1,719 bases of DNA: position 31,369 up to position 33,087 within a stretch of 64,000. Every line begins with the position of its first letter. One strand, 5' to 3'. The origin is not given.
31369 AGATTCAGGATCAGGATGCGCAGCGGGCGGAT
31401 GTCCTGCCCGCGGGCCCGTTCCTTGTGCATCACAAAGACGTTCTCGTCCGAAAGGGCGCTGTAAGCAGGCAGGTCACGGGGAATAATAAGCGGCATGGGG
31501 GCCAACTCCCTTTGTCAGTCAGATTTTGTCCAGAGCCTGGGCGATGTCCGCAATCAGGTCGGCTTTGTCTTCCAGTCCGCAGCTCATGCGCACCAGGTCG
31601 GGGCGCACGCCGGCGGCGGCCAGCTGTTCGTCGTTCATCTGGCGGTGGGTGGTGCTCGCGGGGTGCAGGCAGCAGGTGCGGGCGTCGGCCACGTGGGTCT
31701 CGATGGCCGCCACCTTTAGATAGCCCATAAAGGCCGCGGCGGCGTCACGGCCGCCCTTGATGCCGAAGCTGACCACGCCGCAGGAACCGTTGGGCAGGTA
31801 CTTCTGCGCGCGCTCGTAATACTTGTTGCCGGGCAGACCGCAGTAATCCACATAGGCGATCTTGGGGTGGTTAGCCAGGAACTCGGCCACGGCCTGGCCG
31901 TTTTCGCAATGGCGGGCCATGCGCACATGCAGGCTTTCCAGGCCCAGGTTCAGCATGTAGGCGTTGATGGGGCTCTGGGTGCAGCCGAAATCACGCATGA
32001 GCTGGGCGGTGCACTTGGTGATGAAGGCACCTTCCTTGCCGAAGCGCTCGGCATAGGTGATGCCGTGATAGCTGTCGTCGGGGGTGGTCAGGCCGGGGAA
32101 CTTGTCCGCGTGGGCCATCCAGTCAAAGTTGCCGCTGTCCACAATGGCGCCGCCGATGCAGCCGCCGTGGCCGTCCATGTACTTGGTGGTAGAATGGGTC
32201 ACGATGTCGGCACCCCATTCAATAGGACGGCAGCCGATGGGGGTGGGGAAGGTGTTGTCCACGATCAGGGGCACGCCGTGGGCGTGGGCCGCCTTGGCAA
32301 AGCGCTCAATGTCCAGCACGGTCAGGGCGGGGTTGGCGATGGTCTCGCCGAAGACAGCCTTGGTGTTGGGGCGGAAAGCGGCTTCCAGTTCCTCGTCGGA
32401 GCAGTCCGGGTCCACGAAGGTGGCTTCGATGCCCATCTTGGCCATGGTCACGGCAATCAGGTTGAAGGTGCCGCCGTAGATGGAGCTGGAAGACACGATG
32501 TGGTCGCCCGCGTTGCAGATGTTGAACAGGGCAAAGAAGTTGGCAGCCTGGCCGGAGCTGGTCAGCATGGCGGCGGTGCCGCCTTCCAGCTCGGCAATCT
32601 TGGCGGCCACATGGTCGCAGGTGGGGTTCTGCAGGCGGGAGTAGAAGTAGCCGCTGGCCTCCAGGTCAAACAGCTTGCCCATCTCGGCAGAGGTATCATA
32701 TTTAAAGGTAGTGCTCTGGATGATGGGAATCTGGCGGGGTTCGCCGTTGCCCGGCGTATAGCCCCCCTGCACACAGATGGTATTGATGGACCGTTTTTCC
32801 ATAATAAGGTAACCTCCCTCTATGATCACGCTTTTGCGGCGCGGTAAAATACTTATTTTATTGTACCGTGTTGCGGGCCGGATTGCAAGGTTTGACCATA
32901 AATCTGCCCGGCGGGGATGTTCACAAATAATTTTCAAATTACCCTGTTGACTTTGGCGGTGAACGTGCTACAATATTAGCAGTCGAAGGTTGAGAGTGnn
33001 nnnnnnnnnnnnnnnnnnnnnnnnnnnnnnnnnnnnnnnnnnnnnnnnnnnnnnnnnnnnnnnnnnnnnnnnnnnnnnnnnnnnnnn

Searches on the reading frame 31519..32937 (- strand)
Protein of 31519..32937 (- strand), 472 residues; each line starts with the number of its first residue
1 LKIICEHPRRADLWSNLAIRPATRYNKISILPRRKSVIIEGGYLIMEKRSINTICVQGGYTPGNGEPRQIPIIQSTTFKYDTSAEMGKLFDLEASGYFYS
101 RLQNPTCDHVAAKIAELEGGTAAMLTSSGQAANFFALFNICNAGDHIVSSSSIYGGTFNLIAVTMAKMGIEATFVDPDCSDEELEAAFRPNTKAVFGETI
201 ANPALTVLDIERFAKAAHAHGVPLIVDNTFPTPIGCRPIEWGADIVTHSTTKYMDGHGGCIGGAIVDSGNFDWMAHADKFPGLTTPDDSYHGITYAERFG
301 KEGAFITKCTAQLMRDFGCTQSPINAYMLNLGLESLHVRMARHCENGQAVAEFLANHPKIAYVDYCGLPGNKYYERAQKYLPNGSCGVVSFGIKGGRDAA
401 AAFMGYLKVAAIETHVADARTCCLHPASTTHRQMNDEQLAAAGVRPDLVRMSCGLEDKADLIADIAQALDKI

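Call 19: search_protein_families(library=ncbifam, proteins=[window:31519-32937:-], max_evalue=1e-10)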
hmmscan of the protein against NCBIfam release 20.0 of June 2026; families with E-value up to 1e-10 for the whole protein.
window:31519-32937:- (472 aa): 42 families (the best 25 are shown)
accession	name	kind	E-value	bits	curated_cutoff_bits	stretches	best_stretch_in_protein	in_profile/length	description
TIGR01326.1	OAH_OAS_sulfhy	subfamily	1.1e-167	558.1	495.1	1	51-469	2-417/418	O-acetylhomoserine aminocarboxypropyltransferase/cysteine synthase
NF005215.0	PRK06702.1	equivalog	4.3e-157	523.5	709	1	51-469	7-422/432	bifunctional O-acetylhomoserine aminocarboxypropyltransferase/cysteine synthase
NF005872.0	PRK07812.1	equivalog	2.9e-149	497.3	703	1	52-469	18-432/439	bifunctional o-acetylhomoserine/o-acetylserine sulfhydrylase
NF006096.0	PRK08248.1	equivalog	7.8e-147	489.4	726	1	48-471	6-427/431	homocysteine synthase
NF004757.0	PRK06084.1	equivalog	1.1e-138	462.7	790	1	51-470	3-421/425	bifunctional O-acetylhomoserine aminocarboxypropyltransferase/cysteine synthase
NF006004.0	PRK08134.1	equivalog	7.1e-134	446.7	636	1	47-470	5-426/433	O-acetylhomoserine aminocarboxypropyltransferase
NF004650.0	PRK05994.1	equivalog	1.2e-129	432.9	667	1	48-471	5-426/427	O-acetylhomoserine aminocarboxypropyltransferase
NF004125.0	PRK05613.1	equivalog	5.6e-120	400.7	765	1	63-472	27-437/437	O-acetylhomoserine/O-acetylserine sulfhydrylase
NF004876.0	PRK06234.1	subfamily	4.5e-99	332.2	666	2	68-271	27-231/400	methionine gamma-lyase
NF006003.0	PRK08133.1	equivalog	8.8e-99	330.9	522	2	48-270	9-230/396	O-succinylhomoserine sulfhydrylase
TIGR01328.1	met_gam_lyase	equivalog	3.1e-96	322.6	549.7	2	51-267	4-220/391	methionine gamma-lyase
TIGR01325.1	O_suc_HS_sulf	equivalog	1.5e-94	316.7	510.05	2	53-270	2-218/380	O-succinylhomoserine sulfhydrylase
NF005695.0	PRK07503.1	equivalog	2.1e-89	300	666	2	51-268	10-227/403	methionine gamma-lyase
NF004609.0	PRK05939.1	equivalog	1.3e-85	287.8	555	1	71-471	27-410/412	cystathionine gamma-synthase family protein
NF005263.0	PRK06767.1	equivalog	9.1e-84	281.7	617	2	46-266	1-221/392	methionine gamma-lyase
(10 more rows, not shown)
